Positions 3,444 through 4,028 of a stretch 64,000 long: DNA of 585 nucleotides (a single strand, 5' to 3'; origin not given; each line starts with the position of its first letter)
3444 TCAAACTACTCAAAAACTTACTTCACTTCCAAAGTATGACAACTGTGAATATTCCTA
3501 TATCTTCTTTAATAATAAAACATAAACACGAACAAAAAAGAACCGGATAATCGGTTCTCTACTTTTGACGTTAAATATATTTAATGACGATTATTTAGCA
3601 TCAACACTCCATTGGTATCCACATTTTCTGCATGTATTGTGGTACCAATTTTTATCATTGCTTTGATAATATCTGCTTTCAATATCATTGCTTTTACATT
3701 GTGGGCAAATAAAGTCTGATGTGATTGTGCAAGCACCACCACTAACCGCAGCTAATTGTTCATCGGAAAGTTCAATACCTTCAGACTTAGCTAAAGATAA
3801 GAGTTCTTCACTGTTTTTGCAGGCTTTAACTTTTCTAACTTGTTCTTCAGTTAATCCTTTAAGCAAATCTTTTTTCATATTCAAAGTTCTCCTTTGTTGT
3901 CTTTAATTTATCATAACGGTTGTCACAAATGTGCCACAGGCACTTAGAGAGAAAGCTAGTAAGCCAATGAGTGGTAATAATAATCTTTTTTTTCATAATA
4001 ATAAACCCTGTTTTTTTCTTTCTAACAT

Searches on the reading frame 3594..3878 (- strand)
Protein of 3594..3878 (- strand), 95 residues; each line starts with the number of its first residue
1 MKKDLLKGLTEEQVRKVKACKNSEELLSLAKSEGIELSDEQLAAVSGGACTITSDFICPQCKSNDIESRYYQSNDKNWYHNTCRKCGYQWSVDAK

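Call 6: search_protein_families(library=pfam, proteins=[window:3594-3878:-], max_evalue=1)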
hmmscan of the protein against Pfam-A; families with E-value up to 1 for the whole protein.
seq(95 aa): 15 families
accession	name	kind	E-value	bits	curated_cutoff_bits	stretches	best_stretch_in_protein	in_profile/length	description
PF23470.1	Zn_ribbon_PF0610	-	0.0016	18.6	26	1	58-68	21-31/39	PF0610 rubredoxin-like zinc beta-ribbon domain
PF23545.1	Zn_ribbon_HMPTM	-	0.0017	18.3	27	1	57-88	8-38/45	HMPTM N-terminal zinc ribbon domain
PF08271.17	Zn_Ribbon_TF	-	0.0031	17.5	29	1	56-91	1-30/43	TFIIB zinc-binding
PF07862.16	Nif11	-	0.013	16.2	23.8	1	16-38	22-44/48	Nif11 domain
PF02701.20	Zn_ribbon_Dof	-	0.048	14.3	26.6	1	57-91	5-39/59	Dof domain, zinc finger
PF24859.1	FdhE_central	-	0.05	14.1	27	1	57-92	1-37/39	FdhE, central domain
PF21957.2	Zn_ribbon_16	-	0.091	13.2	27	1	54-86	13-44/65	Zinc beta-ribbon finger, putative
PF02150.21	Zn_ribbon_RPB9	-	0.099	13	25.2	1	70-89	12-30/36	RNA polymerases M/15 Kd subunit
PF09526.16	DUF2387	-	0.13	12.7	25.9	1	57-89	10-39/72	Probable metal-binding protein (DUF2387)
PF22191.2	IBR_1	-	0.13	12.6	27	1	57-90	5-31/47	IBR domain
PF23547.1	Zn_ribbon_FGT1_1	-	0.19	11.8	27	1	55-62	20-27/35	FORGETTER1 first zinc ribbon domain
PF04369.19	Lactococcin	-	0.2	12.2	23.1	1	37-50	10-23/60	Lactococcin-like family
PF08274.17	Zn_Ribbon_YjdM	-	0.22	12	30.8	0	56-63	20-27/30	PhnA Zinc-Ribbon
PF10571.15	UPF0547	-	0.41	11.3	29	0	83-91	17-25/26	Uncharacterised protein family UPF0547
PF13248.11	Zn_ribbon_3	-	0.83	9.7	27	0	57-67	4-15/26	zinc-ribbon domain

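Call 7: search_protein_families(library=ncbifam, proteins=[window:3594-3878:-], max_evalue=1)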
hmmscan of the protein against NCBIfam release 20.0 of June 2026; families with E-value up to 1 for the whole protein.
seq(95 aa): 15 families
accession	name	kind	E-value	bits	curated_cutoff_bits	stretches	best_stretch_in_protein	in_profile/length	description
TIGR03798.1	leader_Nif11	subfamily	0.00035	20.8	32.3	1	15-43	21-49/68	Nif11-like leader peptide family RiPP precursor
NF047912.1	ECs_2282_CxxC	subfamily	0.00081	19.2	37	1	56-89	3-36/60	ECs_2282 family putative zinc-binding protein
NF038167.1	cyan_ocin_like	subfamily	0.0028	17.8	32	1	34-61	8-23/72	CTB family bacteriocin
NF003008.0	PRK03824.1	equivalog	0.0051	16.8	125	1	15-67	68-119/135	hydrogenase nickel incorporation protein HypA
NF011481.0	PRK14890.1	equivalog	0.022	14.8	61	1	54-89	26-59/61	putative Zn-ribbon RNA-binding protein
NF041205.1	VdcD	equivalog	0.026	14.4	30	1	58-90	1-33/70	non-oxidative hydroxyarylic acid decarboxylases subunit D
TIGR01384.1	TFS_arch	equivalog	0.027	15.2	64.75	1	36-90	42-97/101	transcription factor S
NF038399.1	NH_RiPP_Os17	domain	0.03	14.4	40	1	30-47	28-45/63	Os1348 family NHLP clan protein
TIGR01847.1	bacteriocin_sig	domain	0.031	14.9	15.7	1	36-48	3-15/15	bacteriocin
TIGR03949.1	bact_IIb_cerein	subfamily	0.074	12.9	21.5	1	36-52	3-19/45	class IIb bacteriocin, lactobin A/cerein 7B family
TIGR04497.1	GRASP_targ_2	subfamily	0.099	12.7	32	1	33-49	11-27/50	putative ATP-grasp target RiPP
TIGR03793.1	leader_NHLP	domain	0.11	12.3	50.9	1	27-48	56-77/77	NHLP leader peptide family RiPP precursor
TIGR03898.1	lanti_MRSA_kill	subfamily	0.12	12.4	23.5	1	35-48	31-44/44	mersacidin/lichenicidin family type 2 lantibiotic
TIGR02443.1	TIGR02443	equivalog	0.12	12.3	49.45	1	58-89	12-40/59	YheV family putative zinc ribbon protein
NF038153.1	lant_leader_L1a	domain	0.42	10.8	22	0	36-48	20-32/32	class I lanthipeptide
